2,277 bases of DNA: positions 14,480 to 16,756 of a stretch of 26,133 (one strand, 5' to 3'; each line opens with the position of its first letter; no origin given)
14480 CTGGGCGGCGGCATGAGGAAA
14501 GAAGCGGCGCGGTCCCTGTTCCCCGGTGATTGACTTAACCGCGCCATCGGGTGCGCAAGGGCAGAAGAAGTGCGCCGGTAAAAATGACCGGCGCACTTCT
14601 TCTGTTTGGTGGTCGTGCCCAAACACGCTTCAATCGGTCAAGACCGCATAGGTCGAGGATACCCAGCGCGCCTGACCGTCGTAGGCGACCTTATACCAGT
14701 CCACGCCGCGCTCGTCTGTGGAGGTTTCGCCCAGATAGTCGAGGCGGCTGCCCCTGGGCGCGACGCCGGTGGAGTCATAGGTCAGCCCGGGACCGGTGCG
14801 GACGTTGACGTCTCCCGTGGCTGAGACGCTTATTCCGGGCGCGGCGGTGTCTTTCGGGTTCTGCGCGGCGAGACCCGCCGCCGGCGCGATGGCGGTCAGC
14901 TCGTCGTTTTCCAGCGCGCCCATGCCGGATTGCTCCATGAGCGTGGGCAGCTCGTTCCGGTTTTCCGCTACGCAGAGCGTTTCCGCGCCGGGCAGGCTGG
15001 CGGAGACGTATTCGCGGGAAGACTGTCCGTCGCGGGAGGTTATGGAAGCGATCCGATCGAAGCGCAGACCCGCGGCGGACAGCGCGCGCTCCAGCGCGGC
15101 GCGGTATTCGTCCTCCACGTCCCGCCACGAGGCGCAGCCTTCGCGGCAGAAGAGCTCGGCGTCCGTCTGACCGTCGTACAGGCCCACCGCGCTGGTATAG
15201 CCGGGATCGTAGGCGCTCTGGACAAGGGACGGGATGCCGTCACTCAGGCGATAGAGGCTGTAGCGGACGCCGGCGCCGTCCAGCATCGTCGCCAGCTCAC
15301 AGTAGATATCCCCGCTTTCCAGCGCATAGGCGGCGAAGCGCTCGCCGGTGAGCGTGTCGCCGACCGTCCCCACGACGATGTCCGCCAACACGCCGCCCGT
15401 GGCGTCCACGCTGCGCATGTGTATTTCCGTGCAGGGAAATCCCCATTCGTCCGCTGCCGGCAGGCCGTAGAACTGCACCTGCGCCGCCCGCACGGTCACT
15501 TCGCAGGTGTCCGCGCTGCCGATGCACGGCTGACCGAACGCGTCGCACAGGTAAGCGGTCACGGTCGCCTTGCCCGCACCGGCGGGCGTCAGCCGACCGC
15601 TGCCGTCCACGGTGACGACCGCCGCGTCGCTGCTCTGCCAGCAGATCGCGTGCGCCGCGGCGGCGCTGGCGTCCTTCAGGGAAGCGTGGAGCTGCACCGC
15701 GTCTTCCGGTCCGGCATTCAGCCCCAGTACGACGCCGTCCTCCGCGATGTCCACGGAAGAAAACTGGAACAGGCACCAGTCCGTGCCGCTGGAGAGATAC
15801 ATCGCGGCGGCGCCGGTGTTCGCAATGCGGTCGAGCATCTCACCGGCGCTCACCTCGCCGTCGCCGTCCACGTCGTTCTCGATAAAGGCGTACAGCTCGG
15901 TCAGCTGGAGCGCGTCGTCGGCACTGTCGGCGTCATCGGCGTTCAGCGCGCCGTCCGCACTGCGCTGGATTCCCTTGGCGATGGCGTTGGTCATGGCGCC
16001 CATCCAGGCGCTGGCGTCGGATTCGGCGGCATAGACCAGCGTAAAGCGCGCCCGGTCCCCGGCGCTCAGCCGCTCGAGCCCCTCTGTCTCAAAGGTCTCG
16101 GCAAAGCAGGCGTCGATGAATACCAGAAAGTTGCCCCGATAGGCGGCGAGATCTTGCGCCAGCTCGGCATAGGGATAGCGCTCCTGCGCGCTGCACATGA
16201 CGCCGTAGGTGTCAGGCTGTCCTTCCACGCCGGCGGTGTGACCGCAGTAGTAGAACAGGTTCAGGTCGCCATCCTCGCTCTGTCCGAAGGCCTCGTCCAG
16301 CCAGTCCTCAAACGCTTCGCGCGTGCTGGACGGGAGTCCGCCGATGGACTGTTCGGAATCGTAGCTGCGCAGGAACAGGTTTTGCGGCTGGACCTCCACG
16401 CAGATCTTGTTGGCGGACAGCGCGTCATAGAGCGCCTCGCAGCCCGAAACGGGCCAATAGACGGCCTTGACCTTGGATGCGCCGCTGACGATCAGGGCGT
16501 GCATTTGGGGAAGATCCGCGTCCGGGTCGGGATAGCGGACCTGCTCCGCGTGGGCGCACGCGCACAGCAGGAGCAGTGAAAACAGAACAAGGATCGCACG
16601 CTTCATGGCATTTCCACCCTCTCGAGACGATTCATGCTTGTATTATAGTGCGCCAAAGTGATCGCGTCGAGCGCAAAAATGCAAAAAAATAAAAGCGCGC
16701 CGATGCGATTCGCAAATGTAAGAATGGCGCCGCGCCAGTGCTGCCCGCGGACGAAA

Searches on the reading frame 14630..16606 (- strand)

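Call 58: search_protein_families(library=pfam, proteins=[window:14630-16606:-], max_evalue=0.00001)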
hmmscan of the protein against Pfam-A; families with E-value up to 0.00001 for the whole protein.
window:14630-16606:- (658 aa): 2 families
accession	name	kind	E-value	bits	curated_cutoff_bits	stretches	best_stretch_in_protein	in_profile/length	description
PF08239.17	SH3_3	-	3.2e-11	43.7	27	1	599-653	2-52/54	Bacterial SH3 domain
PF02368.24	Big_2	-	9.1e-06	26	22.8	0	304-353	20-68/79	Bacterial Ig-like domain (group 2)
